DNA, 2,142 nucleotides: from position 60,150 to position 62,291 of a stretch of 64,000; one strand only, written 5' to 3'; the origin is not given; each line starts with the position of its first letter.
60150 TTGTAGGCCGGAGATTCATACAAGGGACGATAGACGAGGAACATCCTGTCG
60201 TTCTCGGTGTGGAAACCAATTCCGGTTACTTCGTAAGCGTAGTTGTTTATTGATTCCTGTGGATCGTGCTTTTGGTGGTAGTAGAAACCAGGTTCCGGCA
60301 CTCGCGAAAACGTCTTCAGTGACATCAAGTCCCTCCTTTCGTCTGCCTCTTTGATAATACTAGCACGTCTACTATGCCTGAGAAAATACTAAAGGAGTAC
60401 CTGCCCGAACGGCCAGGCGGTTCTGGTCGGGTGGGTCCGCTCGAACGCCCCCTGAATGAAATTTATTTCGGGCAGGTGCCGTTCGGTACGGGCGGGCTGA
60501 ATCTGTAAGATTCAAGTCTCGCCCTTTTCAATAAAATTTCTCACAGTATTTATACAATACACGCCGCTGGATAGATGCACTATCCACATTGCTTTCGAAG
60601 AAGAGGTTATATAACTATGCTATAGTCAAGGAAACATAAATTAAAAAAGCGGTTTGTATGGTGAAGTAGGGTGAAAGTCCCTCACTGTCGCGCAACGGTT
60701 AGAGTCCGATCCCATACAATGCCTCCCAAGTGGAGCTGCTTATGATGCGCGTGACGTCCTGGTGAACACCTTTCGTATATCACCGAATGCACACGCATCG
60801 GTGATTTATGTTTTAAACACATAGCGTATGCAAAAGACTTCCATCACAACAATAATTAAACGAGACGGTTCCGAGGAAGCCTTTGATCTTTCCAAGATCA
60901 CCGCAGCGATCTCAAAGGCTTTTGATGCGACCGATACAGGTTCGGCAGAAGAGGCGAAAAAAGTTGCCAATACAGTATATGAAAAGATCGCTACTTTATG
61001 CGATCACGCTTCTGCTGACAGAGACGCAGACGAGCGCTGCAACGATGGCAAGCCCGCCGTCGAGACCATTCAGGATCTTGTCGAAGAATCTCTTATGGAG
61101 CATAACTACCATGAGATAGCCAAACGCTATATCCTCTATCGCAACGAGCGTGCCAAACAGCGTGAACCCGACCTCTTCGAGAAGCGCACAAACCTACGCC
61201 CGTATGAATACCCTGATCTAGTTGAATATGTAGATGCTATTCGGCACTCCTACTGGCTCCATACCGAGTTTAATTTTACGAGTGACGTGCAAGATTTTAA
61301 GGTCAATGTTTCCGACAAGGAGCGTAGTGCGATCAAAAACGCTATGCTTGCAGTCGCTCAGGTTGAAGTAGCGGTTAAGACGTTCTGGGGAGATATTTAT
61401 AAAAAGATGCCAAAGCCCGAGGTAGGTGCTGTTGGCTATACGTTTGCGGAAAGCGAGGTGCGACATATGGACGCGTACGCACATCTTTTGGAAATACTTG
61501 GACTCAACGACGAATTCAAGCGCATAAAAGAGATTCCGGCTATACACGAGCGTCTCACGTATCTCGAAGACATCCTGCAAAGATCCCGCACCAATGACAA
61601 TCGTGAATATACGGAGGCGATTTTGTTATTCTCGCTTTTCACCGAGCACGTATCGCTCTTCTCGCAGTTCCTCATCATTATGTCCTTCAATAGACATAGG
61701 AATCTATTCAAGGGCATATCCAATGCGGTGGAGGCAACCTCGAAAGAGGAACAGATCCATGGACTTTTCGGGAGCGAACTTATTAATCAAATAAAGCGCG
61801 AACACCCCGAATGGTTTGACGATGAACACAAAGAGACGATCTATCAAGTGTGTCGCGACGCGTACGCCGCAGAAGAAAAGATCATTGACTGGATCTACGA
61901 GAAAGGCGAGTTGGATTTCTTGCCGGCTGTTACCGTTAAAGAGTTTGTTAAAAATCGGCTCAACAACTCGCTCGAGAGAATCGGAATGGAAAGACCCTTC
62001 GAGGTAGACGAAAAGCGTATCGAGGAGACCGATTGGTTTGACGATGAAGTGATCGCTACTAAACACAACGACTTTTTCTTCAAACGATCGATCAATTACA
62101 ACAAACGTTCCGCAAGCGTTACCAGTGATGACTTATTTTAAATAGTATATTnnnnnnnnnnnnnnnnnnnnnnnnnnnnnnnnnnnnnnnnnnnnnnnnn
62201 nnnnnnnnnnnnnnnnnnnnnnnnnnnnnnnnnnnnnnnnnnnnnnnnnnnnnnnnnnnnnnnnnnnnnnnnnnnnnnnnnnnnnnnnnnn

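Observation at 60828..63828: ATP-cone fused to the RNR radical-generating subunit (NrdB), with the catalytic subunit lacking one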

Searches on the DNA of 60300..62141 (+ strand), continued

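Call 38: search_with_rna_model(model_id=R1, sources=[window, L001, L002, L003, L004, L005, L006, L007, L008, L009, L010, L011, L012, L013, L014, L015, L016, L017, L018, L019, L020, L021, L022, L023, L024, L025, L026, L027, L028, L029, L030, L031, L032, L033, L034, L035, L036, L037, L038, L039, L040, L041, L042, L043, L044, L045, L046, L047, L048, L049, L050, L051, L052, L053, L054, L055, L056, L057, L058, L059, L060, L061, L062, L063, L064, L065, L066, L067, L068, L069, L070, L071, L072, L073, L074, L075, L076, L077, L078, L079, L080, L081, L082], max_evalue=1, make_alignment=true)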
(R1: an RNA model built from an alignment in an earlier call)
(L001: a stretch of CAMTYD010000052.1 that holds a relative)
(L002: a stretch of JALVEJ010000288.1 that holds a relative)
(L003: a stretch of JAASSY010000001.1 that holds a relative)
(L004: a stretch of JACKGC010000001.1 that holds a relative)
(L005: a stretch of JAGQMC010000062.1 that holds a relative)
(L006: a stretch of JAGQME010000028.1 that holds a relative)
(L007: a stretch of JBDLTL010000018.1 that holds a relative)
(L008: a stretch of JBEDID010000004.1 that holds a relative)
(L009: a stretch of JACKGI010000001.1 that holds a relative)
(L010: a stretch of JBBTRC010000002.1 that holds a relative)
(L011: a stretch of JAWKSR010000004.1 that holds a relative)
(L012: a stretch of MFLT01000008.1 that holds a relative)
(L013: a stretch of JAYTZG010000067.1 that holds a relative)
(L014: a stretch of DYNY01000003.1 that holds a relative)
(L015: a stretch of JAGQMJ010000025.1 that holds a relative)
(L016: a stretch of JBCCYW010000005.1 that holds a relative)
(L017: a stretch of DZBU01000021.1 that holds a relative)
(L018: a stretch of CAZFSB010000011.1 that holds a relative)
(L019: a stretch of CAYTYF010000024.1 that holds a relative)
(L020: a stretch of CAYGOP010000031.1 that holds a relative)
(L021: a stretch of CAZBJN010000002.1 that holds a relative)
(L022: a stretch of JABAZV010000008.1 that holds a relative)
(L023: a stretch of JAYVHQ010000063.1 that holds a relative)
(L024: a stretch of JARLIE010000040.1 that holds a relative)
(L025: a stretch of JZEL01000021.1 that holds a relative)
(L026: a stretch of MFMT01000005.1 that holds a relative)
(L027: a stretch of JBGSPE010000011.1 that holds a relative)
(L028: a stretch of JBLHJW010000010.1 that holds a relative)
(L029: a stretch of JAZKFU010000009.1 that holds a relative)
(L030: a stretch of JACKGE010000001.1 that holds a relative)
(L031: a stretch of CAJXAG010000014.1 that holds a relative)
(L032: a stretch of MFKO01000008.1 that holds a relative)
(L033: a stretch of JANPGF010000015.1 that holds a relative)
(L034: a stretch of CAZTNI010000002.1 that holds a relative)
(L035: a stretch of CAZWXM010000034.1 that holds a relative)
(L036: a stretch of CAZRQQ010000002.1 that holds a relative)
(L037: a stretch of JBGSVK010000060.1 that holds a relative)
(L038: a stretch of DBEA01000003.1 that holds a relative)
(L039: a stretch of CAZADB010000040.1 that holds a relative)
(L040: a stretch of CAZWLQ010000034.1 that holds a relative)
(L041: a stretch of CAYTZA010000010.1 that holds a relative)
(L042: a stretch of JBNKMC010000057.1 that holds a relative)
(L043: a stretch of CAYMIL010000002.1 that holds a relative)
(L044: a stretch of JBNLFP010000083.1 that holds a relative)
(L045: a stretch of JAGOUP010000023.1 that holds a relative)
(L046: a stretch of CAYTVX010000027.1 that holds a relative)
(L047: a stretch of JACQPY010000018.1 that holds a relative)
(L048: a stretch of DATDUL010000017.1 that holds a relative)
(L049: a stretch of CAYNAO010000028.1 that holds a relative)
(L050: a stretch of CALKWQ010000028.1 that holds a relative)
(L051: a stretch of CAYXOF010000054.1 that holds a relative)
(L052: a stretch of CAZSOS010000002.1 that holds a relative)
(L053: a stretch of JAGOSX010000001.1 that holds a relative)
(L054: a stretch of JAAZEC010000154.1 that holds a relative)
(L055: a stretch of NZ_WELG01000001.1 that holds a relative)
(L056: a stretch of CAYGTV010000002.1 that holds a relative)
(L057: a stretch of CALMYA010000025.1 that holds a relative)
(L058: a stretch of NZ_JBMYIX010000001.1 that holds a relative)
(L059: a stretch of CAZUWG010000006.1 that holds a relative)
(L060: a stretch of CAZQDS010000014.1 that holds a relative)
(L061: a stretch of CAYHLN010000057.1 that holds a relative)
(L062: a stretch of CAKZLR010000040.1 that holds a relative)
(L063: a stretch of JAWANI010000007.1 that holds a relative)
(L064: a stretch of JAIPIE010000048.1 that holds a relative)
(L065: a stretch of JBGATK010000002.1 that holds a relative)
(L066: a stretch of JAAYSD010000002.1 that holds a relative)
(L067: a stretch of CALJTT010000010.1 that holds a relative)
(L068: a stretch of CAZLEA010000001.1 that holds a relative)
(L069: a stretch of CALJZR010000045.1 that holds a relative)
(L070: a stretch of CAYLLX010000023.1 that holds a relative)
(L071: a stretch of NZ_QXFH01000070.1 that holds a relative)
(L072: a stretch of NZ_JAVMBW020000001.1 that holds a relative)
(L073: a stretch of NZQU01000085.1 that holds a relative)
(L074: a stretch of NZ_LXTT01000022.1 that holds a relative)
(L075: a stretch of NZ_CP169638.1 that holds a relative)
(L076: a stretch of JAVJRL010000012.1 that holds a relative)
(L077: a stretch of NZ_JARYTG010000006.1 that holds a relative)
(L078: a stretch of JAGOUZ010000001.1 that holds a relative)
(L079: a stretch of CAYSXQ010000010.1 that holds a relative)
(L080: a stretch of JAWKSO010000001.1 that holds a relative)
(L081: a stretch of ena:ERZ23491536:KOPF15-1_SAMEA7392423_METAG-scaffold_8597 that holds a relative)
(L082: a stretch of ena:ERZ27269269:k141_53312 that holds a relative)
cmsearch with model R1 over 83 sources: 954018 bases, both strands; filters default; matches with E-value up to 1: 6.
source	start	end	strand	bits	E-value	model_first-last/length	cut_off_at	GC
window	60651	60720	+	85.4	1.2e-24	1-70/70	no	0.5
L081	1239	1308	+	80.6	4.6e-23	1-70/70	no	0.6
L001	9148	9217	+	73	1.5e-20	1-70/70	no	0.49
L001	5745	5845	+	70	1.6e-19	1-70/70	no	0.51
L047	5776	5849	+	38.6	4e-09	1-70/70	no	0.65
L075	5468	5533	-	27.6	1.8e-05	1-70/70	no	0.42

Alignment A5: 6 matches aligned to the model, 112 columns, each read 5' to 3' on its own strand. Consensus structure (alignment columns), stored with it:
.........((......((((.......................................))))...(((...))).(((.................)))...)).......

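Call 71: search_with_rna_model(model_id=R1, sources=[L083, L084, L085, L086, L087, L088, L089, L090, L091, L092, L093, L094, L095, L096, L097, L098, L099, L100, L101, L102, L103, L104, L105, L106, L107, L108, L109, L110, L111, L112, L113, L114, L115, L116, L117, L118, L119, L120, L121, L122, L123, L124, L125, L126, L127, L128, L129, L130, L131, L132, L133, L134, L135, L136, L137, L138, L139, L140, L141, L142, L143, L144, L145, L146, L147, L148, L149, L150, L151, L152, L153, L154, L155, L156, L157, L158, L159, L160, L161, L162], max_evalue=1)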
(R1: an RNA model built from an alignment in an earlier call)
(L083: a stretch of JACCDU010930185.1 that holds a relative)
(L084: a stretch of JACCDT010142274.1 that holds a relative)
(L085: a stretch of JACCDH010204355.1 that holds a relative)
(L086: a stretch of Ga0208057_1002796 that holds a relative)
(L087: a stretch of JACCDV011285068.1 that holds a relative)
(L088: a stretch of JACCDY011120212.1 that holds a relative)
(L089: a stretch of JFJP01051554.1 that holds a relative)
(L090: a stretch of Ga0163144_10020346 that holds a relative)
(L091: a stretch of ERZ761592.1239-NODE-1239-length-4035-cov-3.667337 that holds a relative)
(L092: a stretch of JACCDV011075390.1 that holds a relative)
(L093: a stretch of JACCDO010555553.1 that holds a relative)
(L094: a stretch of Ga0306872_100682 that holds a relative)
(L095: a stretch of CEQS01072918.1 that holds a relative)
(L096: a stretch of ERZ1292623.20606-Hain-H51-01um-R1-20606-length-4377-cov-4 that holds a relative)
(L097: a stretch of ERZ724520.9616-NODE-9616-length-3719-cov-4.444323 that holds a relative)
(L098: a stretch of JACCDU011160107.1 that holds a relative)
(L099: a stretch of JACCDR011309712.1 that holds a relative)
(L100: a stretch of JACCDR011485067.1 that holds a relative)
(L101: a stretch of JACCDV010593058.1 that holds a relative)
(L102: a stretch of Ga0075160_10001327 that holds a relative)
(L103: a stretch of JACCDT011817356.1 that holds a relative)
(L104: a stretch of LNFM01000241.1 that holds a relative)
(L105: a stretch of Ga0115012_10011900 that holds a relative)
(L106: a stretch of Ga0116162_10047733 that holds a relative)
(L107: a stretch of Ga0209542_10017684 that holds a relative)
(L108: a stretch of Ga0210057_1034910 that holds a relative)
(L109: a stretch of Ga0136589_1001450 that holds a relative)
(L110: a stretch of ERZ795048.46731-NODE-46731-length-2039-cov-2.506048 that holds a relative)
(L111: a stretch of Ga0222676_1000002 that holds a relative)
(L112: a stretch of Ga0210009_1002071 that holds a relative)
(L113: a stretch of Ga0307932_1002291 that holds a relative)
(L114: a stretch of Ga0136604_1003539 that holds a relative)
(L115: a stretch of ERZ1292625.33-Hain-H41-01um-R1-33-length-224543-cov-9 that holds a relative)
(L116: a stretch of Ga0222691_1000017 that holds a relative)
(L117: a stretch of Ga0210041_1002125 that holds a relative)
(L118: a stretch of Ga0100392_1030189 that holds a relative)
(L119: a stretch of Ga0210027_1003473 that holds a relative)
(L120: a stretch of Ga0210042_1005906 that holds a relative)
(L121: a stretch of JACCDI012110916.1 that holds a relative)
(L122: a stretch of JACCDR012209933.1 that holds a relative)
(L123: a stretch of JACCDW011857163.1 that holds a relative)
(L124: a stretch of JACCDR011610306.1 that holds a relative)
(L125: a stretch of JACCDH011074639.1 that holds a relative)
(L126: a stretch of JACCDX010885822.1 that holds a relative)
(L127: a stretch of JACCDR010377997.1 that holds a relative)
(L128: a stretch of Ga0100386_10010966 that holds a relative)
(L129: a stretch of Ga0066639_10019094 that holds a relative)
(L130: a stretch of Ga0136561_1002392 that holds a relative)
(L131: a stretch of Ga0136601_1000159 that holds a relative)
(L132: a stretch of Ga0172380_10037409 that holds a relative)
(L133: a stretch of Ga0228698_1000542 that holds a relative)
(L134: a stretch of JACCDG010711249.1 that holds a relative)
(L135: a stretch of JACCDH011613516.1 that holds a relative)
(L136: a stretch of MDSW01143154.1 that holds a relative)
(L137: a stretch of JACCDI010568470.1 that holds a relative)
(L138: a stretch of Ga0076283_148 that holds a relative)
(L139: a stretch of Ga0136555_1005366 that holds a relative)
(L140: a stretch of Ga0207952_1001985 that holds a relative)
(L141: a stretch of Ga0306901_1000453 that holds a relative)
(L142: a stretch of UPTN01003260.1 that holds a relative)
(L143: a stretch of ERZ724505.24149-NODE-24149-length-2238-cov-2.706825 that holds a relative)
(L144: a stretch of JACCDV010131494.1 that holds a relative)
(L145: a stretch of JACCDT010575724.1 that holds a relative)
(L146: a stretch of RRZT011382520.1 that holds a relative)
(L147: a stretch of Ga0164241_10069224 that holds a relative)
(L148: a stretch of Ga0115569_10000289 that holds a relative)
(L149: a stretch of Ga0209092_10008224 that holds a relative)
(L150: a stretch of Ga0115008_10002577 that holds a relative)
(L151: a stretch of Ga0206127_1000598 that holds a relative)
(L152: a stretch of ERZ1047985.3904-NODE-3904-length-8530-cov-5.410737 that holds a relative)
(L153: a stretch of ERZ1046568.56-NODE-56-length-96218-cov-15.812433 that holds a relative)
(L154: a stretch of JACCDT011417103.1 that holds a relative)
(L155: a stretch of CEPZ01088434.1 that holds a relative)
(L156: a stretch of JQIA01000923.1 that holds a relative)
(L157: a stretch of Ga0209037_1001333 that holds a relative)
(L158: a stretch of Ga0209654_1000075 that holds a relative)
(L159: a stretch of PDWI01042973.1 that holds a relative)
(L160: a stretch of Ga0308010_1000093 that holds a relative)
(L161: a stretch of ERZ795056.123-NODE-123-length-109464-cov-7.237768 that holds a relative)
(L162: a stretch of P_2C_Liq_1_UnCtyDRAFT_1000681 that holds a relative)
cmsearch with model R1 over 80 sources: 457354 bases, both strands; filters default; matches with E-value up to 1: 0.
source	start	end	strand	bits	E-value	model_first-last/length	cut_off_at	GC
